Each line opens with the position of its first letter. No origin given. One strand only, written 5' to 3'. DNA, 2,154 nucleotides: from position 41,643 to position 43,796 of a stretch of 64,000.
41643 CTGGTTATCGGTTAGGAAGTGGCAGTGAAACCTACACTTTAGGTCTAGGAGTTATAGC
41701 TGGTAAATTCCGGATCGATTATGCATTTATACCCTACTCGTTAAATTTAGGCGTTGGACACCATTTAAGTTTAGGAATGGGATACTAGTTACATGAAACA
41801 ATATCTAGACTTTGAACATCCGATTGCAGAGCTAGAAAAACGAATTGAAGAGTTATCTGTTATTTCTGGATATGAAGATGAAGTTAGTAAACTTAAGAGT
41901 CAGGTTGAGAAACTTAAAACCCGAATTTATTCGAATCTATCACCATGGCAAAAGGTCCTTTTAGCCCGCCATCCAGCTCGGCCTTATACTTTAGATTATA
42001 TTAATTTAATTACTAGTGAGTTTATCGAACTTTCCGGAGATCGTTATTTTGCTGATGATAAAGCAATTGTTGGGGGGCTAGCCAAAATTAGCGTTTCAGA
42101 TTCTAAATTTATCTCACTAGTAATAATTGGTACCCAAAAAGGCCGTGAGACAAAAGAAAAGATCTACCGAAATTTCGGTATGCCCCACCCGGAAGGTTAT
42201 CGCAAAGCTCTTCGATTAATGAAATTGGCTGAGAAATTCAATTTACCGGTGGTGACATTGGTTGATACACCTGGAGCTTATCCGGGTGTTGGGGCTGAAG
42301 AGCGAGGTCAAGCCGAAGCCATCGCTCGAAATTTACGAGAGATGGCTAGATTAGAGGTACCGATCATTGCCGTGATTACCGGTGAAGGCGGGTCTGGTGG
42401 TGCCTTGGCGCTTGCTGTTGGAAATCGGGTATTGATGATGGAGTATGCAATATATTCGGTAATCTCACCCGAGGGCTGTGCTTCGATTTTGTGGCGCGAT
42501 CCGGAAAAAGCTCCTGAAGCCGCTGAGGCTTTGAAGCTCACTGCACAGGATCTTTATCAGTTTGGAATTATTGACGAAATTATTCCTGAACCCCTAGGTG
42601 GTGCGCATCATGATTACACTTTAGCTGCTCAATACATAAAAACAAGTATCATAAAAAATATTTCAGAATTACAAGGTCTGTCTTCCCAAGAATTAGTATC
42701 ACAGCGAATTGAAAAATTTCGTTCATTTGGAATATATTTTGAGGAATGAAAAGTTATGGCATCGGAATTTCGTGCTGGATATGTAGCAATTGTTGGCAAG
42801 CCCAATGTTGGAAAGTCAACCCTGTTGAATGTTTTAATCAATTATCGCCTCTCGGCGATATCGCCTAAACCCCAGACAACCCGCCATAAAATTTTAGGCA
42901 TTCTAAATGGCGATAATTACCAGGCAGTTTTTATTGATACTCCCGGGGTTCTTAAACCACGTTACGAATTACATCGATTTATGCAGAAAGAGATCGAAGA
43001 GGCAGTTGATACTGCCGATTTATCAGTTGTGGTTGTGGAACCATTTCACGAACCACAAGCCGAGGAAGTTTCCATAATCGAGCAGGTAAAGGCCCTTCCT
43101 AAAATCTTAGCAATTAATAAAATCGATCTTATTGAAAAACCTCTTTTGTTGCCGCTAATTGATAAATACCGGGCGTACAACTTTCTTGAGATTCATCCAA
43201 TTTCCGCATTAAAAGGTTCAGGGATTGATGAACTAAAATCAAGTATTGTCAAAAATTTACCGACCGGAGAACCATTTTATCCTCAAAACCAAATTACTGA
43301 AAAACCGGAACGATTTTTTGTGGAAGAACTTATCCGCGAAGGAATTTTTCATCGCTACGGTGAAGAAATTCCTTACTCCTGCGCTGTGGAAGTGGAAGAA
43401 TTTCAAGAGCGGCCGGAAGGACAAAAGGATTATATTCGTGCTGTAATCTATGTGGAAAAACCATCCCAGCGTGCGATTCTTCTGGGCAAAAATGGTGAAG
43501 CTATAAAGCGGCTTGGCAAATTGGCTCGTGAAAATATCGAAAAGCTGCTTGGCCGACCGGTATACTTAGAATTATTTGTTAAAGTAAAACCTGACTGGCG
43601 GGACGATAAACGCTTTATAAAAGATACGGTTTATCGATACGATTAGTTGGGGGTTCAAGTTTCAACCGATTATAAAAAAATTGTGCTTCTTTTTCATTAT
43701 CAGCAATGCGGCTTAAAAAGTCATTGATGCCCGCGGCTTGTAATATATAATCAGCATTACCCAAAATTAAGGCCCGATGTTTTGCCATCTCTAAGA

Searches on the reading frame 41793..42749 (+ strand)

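Call 72: search_protein_families(library=pfam, proteins=[window:41793-42749:+], max_evalue=0.00001)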
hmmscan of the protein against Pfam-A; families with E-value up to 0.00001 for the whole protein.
window:41793-42749:+ (318 aa): 2 families
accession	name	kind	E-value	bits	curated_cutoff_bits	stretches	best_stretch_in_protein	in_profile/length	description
PF03255.19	ACCA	-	8e-145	482.2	23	1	4-313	1-310/310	Acetyl co-enzyme A carboxylase carboxyltransferase-like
PF01039.27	Carboxyl_trans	-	2.1e-16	60.1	22.3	1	92-244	284-427/493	Carboxyl transferase domain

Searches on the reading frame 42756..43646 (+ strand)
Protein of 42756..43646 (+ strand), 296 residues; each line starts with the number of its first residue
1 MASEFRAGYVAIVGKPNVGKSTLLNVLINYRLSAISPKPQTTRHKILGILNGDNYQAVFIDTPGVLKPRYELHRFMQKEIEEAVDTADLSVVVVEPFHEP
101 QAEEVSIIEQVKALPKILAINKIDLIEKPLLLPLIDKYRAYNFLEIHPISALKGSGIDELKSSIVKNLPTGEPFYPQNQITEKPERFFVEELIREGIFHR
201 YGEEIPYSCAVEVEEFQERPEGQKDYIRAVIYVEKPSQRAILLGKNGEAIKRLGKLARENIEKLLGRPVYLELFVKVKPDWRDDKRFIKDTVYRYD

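Call 72: search_protein_families(library=pfam, proteins=[window:42756-43646:+], max_evalue=0.00001)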
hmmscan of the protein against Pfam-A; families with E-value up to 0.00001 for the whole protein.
window:42756-43646:+ (296 aa): 6 families
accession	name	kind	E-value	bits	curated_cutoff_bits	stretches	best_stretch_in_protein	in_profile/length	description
PF01926.29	MMR_HSR1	-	1.6e-22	80.2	21.9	1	10-122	2-113/113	50S ribosome-binding GTPase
PF07650.23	KH_2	-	5.3e-19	68.3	22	1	204-282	1-78/78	KH domain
PF00009.33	GTP_EFTU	-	4.2e-11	43.2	26.5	1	52-169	66-187/188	Elongation factor Tu GTP binding domain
PF02421.24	FeoB_N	-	1.9e-10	40.9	27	1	10-164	3-156/156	Ferrous iron transport protein B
PF03193.22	RsgA_GTPase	-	9.5e-09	35.7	30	0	5-67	104-170/174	RsgA GTPase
PF00350.29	Dynamin_N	-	2.6e-06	28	27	0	10-43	1-34/168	Dynamin family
